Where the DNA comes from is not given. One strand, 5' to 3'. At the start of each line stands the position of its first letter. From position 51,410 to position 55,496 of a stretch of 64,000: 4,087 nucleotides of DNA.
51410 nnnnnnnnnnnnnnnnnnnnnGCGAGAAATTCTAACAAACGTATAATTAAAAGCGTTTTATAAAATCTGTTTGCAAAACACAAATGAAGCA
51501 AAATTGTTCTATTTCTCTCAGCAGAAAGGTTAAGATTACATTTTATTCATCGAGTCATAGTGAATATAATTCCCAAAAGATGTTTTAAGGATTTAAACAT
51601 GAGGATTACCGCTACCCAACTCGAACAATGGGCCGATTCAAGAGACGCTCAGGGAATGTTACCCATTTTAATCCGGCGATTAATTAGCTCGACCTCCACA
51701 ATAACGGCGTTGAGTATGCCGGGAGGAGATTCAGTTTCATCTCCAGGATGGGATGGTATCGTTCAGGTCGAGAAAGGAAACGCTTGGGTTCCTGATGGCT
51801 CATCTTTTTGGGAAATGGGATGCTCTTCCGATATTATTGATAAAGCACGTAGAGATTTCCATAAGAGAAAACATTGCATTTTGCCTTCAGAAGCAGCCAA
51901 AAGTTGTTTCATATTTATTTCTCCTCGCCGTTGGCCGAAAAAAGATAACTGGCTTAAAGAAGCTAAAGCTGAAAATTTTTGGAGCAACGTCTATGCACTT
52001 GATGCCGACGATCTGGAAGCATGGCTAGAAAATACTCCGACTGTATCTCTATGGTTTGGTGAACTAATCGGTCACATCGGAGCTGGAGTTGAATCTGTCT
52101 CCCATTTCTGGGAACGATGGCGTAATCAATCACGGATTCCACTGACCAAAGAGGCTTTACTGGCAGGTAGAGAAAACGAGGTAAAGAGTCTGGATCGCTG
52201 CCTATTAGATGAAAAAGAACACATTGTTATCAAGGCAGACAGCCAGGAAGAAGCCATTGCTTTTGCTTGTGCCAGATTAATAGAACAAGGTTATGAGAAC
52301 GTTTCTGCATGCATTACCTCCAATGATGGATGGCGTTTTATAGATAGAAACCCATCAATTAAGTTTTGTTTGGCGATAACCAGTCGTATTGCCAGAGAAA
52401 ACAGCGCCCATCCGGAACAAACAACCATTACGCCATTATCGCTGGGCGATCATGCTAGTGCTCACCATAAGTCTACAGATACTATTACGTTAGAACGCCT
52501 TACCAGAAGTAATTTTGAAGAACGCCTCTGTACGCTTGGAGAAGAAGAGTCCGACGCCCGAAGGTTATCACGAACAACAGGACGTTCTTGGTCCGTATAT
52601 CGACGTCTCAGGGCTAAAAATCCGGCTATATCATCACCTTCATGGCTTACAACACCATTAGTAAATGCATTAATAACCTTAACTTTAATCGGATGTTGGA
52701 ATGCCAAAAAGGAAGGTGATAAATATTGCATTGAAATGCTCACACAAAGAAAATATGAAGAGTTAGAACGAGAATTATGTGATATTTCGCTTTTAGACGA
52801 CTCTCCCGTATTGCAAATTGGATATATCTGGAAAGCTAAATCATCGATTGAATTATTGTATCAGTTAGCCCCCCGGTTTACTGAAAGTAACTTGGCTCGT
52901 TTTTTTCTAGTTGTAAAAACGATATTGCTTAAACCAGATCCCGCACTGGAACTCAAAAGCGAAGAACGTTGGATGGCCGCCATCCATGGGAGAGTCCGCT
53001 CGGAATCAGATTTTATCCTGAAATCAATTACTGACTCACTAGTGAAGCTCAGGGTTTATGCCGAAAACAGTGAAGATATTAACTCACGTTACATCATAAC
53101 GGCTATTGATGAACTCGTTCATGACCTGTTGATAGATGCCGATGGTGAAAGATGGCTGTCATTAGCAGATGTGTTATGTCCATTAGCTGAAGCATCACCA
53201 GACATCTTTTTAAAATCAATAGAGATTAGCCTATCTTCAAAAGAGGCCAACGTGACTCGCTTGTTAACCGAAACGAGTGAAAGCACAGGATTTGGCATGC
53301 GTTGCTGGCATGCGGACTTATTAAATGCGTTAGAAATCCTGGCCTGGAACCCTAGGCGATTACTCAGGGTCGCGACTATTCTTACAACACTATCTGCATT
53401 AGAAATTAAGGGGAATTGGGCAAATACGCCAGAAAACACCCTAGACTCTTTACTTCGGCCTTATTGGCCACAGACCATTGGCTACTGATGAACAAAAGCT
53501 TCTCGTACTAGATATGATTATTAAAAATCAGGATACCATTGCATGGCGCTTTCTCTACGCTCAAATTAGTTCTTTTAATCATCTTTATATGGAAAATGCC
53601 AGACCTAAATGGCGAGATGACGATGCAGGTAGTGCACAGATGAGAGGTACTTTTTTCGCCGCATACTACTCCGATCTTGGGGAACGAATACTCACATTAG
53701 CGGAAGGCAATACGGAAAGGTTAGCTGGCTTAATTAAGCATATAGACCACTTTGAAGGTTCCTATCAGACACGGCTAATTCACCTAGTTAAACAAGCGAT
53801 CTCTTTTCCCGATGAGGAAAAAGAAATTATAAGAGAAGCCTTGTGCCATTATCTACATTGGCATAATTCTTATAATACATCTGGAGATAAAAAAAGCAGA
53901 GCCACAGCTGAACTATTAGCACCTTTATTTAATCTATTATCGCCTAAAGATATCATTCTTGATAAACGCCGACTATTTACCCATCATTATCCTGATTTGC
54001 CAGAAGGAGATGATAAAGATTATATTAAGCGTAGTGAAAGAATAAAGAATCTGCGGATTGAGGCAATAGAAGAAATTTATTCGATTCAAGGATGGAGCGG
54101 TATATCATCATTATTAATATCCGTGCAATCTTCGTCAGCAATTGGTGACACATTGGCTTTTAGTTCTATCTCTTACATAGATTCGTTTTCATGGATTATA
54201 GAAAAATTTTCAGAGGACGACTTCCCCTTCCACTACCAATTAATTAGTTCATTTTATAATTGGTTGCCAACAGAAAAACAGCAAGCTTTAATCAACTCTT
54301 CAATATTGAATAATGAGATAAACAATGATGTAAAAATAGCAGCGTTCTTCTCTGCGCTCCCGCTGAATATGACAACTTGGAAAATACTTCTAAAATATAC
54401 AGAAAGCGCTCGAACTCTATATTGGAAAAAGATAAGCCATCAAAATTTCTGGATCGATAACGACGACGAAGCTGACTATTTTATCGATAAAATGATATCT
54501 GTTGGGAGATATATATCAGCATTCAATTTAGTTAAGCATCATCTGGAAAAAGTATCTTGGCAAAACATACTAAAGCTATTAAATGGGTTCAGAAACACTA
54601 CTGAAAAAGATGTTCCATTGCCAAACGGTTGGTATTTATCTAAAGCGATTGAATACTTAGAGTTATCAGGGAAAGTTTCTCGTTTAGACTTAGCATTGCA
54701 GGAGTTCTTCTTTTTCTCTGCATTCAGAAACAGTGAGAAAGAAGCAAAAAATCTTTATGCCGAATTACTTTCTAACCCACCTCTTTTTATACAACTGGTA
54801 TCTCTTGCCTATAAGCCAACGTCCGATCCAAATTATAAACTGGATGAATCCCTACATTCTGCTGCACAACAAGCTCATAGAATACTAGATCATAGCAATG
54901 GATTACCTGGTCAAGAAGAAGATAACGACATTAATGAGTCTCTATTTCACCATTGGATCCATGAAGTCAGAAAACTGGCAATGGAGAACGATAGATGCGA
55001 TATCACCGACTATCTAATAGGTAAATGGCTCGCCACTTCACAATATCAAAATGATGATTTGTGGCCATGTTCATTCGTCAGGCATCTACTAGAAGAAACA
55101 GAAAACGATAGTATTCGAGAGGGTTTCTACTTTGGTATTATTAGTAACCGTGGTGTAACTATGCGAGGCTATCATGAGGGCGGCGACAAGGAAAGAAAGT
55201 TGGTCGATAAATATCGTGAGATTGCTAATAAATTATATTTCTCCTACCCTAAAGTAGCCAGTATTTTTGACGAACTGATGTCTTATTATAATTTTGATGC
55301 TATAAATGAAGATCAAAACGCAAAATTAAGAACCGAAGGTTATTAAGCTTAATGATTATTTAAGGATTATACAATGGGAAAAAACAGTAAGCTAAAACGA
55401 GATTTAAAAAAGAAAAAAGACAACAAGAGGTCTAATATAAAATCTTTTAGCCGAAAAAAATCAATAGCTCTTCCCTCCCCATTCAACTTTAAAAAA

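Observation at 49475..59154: Four-gene operon of large uncharacterised proteins (651/629/622/1173 aa) in a tRNA-Asn island: candidate novel nuclease-based defence or conflict system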

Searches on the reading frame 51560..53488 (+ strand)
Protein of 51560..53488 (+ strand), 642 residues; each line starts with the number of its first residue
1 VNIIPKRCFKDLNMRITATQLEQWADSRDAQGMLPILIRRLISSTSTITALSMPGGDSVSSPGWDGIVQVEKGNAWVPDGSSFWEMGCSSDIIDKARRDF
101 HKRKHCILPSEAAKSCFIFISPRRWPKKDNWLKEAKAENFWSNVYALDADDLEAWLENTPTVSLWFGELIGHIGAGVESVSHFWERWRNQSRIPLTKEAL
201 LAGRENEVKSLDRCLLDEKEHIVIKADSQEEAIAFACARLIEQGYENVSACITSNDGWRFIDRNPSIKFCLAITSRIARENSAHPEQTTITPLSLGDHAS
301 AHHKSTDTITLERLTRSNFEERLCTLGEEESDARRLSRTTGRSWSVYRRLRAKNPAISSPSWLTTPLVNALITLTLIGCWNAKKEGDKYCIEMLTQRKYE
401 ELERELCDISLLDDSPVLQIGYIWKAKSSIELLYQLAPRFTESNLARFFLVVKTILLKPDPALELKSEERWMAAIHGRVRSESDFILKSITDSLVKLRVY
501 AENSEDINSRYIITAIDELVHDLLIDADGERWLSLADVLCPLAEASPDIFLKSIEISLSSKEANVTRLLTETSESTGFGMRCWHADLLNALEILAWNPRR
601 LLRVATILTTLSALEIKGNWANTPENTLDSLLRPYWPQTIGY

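Call 5: search_protein_families(library=pfam, proteins=[window:51560-53488:+], max_evalue=0.1)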
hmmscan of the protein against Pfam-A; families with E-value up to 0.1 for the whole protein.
window:51560-53488:+ (642 aa): 0 families

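Call 6: search_protein_families(library=padloc, proteins=[window:51560-53488:+], max_evalue=0.1)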
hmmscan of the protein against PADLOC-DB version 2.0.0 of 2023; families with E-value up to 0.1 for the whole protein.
window:51560-53488:+ (642 aa): 0 families

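Call 7: search_protein_families(library=ncbifam, proteins=[window:51560-53488:+], max_evalue=0.1)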
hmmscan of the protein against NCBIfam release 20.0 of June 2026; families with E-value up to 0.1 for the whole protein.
window:51560-53488:+ (642 aa): 0 families

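Call 8: search_protein_families(library=phrogs, proteins=[window:51560-53488:+], max_evalue=0.1)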
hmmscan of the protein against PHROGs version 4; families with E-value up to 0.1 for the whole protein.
window:51560-53488:+ (642 aa): 1 family
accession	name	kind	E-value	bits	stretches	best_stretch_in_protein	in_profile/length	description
phrog_18693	-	unknown function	2.8e-48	165.4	1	16-639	4-629/1258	-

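Call 61: predict_structure(alignment_id=A3)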
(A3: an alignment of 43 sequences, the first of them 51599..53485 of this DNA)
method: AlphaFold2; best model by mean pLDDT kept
length: 629 residues; sequences in the alignment: 43
mean_pLDDT: 89.6   pTM: 0.83
mean pLDDT of the five models: 89.6, 88.8, 88.6, 87.1, 86.0
residues with pLDDT >= 90: 440; 70-90: 150; 50-70: 32; < 50: 7
segments of 3 or more residues with pLDDT < 50: 286-291
pLDDT, mean of each block of 10 residues (from residue 1): 91 91 94 90 81 93 95 94 95 92 96 94 94 97 93 89 90 93 93 95 92 93 96 93 90 92 79 87 56 80 94 93 89 91 84 88 94 95 95 89 88 91 92 96 88 72 70 93 94 91 97 93 94 97 94 91 67 94 90 95 84 88 61
secondary structure, 60 per line:
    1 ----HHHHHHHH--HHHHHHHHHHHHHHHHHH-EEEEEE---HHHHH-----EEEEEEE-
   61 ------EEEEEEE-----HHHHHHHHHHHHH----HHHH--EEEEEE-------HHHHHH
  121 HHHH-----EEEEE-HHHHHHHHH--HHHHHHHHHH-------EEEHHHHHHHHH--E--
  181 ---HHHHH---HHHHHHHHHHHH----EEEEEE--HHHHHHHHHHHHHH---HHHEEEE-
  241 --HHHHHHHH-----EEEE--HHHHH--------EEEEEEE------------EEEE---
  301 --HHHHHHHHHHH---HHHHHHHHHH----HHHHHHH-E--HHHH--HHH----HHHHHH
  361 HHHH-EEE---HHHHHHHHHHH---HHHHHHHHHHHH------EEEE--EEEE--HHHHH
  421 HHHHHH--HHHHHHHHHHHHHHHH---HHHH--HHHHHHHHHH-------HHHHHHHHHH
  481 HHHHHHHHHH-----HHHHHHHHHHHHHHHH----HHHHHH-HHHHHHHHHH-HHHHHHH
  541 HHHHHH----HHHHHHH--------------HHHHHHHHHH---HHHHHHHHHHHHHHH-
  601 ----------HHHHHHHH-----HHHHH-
elements in order: H5-12 H15-32 E34-39 H43-47 E53-59 E67-73 H79-91 H96-99 E102-107 H115-124 E130-134 H136-144 H147-156 E164-166 H167-175 H184-188 H192-203 E208-213 H216-229 E236-239 H243-250 E256-259 H262-266 E275-281 E294-297 H303-313 H317-326 H331-337 H342-345 H355-364 E366-368 H372-382 H386-397 E404-407 E410-413 H416-426 H429-444 H448-451 H454-463 H471-490 H496-511 H516-521 H523-532 H534-546 H551-557 H572-581 H585-599 H611-618 H624-628

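Call 118: fold_search(model_id=the predicted structure, library=pdb)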
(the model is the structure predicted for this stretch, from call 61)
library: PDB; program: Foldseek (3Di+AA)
matches with E <= 10: 1060; with E <= 0.001: 11
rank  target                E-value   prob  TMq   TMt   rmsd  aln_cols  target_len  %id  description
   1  9jap_A                5.3e-08  1.00  0.35  0.28  19.2       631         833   12  Helical structure of EfAvs5(SIR2-STAND) (released 2025-03-19)
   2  9nc9_L                9.3e-07  1.00  0.23  0.20  19.3       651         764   12  Helical assembly of AVAST5 filament (released 2026-02-18)
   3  9nc9_G                2.3e-06  1.00  0.25  0.21  18.4       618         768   12  Helical assembly of AVAST5 filament (released 2026-02-18)
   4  8dgf_B                5.6e-06  1.00  0.26  0.13  19.0       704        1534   11  Avs4 bound to phage PhiV-1 portal (released 2022-08-03)
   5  8dgf_A                5.8e-06  1.00  0.34  0.19  14.5       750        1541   11  Avs4 bound to phage PhiV-1 portal (released 2022-08-03)
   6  9nc9_D                8.5e-06  1.00  0.28  0.24  17.9       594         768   12  Helical assembly of AVAST5 filament (released 2026-02-18)
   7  9nc9_R                9.8e-06  1.00  0.24  0.20  18.2       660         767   12  Helical assembly of AVAST5 filament (released 2026-02-18)
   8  9zjs_B                1.6e-05  0.99  0.17  0.11  22.2       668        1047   10  Human sterile alpha motif domain-containing protein 9 (SAMD9), asymmetric dimer "shell" shape (released 2026-02-25)
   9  9zjr                  1.8e-05  1.00  0.20  0.13  28.3       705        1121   10  Human sterile alpha motif domain-containing protein 9 (SAMD9), monomer (released 2026-02-25)
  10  9ln6_A                2.1e-04  0.99  0.20  0.15  16.6       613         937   11  Structure of human NLRP14-UHRF1 complex (released 2026-03-18)
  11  1z6t_B                4.2e-04  1.00  0.21  0.22  22.2       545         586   12  Structure of the apoptotic protease-activating factor 1 bound to ADP (released 2005-04-19)
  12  12dl_GA               1.1e-03  0.96  0.21  0.16  17.7       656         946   10  Native structure of the cytoplasmic lattice (CPL) asymmetric unit from mouse MII eggs (released 2026-04-08)
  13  9l4k_A                2.1e-03  0.90  0.20  0.16  20.1       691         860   10  Structure of human NLRP2-TLE6-OOEP complex (released 2025-10-01)
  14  9lq2_B                2.4e-03  0.96  0.23  0.22  17.2       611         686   10  Structure of human dimeric NLRP7-TCL1A complex (released 2025-12-10)
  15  9l4l_A                3.0e-03  0.96  0.24  0.19  13.6       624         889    9  Structure of human SCMCcore complex contain NLRP2 (released 2025-10-01)
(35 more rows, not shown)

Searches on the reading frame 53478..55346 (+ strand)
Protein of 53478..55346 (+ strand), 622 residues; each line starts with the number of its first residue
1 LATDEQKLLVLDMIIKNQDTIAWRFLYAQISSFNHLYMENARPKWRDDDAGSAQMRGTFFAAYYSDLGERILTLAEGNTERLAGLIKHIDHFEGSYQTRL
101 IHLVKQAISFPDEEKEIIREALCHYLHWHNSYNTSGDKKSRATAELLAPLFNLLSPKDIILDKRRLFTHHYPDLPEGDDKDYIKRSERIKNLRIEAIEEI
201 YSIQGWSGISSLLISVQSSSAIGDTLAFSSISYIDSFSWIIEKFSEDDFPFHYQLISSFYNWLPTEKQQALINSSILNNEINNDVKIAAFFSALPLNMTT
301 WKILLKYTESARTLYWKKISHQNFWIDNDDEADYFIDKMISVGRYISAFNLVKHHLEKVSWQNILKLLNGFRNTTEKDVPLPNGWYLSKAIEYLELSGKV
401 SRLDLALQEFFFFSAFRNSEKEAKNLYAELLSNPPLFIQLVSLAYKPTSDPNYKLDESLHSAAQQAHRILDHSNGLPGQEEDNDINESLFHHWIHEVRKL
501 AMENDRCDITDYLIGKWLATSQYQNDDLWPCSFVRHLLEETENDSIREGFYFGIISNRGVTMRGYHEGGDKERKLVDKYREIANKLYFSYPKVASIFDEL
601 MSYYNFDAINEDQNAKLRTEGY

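Call 5: search_protein_families(library=pfam, proteins=[window:53478-55346:+], max_evalue=0.1)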
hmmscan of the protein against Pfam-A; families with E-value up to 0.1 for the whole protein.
window:53478-55346:+ (622 aa): 1 family
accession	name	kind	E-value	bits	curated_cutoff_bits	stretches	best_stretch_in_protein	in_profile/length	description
PF06855.17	YozE_SAM_like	-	0.0093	16.6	25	0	98-135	18-53/66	YozE SAM-like fold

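Call 6: search_protein_families(library=padloc, proteins=[window:53478-55346:+], max_evalue=0.1)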
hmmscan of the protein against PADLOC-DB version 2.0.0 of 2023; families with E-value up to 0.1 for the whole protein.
window:53478-55346:+ (622 aa): 0 families

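Call 7: search_protein_families(library=ncbifam, proteins=[window:53478-55346:+], max_evalue=0.1)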
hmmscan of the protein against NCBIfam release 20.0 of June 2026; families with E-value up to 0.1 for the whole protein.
window:53478-55346:+ (622 aa): 0 families

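Call 8: search_protein_families(library=phrogs, proteins=[window:53478-55346:+], max_evalue=0.1)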
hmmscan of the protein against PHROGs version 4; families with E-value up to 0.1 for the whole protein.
window:53478-55346:+ (622 aa): 1 family
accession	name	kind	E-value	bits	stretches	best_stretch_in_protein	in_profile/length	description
phrog_18693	-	unknown function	1.6e-65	222.5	1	9-616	638-1250/1258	-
